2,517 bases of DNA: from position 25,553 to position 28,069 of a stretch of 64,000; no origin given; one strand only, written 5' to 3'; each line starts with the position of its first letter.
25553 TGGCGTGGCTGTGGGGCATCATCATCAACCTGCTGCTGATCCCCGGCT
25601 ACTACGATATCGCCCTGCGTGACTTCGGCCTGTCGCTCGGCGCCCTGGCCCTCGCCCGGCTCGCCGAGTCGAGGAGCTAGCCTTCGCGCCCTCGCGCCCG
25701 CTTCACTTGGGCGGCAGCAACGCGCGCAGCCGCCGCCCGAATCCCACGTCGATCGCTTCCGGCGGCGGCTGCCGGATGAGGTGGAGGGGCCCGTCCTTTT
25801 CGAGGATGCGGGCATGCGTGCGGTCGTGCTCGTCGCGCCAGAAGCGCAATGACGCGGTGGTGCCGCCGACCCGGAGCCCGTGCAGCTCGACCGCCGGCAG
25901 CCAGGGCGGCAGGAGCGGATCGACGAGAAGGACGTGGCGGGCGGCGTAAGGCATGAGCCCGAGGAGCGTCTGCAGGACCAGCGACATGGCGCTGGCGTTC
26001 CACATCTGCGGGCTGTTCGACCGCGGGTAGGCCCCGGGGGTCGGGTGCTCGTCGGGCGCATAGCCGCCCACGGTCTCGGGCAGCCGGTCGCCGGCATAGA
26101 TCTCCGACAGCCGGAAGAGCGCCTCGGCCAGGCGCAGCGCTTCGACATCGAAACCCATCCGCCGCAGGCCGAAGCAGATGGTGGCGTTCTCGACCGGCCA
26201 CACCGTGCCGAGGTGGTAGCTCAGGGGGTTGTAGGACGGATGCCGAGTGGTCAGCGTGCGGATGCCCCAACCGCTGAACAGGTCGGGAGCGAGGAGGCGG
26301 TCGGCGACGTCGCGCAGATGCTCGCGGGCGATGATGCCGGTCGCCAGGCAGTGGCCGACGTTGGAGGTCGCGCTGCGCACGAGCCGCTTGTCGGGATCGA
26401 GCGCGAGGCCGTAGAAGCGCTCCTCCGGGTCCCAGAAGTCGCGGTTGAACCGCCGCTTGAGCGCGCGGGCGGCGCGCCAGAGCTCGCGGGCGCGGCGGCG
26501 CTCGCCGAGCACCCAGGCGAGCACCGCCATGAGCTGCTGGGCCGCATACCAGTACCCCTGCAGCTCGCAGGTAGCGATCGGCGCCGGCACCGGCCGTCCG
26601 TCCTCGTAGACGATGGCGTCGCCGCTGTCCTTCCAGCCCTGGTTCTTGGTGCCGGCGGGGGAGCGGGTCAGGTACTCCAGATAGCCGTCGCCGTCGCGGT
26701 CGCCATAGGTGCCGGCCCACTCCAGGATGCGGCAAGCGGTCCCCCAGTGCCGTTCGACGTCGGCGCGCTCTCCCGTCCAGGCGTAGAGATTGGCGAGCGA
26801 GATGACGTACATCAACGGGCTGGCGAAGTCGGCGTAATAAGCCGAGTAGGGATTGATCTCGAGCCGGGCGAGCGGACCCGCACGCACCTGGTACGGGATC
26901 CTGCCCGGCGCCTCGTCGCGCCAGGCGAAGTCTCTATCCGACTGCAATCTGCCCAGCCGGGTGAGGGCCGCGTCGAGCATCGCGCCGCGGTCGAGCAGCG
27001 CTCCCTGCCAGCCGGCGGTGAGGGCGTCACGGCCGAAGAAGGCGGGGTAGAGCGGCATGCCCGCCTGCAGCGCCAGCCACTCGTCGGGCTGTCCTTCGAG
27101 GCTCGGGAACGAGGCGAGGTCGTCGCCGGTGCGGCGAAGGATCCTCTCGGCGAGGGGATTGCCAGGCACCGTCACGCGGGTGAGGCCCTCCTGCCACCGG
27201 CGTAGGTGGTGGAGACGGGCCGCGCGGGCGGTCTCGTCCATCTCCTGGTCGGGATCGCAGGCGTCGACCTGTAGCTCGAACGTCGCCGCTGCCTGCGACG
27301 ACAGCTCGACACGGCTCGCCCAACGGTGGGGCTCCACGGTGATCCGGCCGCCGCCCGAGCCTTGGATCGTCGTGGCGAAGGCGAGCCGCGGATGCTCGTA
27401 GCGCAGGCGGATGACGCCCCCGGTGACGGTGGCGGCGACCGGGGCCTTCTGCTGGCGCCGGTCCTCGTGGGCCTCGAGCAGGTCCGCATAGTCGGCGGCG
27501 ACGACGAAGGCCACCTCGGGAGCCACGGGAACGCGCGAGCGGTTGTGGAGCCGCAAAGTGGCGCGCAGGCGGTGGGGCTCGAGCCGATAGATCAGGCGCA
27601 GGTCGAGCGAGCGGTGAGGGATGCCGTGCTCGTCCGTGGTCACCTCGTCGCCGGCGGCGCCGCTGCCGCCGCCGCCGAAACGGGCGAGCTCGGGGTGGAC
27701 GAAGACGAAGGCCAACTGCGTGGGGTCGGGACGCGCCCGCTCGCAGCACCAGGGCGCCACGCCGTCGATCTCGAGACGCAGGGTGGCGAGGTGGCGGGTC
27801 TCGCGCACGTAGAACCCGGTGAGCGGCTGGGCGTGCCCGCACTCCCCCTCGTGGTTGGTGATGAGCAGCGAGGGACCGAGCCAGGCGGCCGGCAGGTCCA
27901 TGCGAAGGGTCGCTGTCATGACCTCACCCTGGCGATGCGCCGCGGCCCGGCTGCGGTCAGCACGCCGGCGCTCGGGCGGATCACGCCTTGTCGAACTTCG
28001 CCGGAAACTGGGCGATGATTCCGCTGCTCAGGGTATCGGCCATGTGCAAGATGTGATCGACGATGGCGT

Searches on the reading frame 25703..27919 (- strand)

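Call 78: search_protein_families(library=pfam, proteins=[window:25703-27919:-], max_evalue=0.00001)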
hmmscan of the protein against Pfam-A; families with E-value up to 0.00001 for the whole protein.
window:25703-27919:- (738 aa): 3 families
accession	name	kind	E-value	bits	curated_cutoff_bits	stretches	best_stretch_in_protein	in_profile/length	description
PF14742.11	GDE_N_bis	-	1e-21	78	22.1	1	15-216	4-193/194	N-terminal domain of (some) glycogen debranching enzymes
PF22422.2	MGH1-like_GH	-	3e-16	60.4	27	1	446-605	168-328/356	Mannosylglycerate hydrolase MGH1-like glycoside hydrolase domain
PF06202.20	GDE_C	-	3.1e-06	26.8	21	0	423-575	139-297/367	Amylo-alpha-1,6-glucosidase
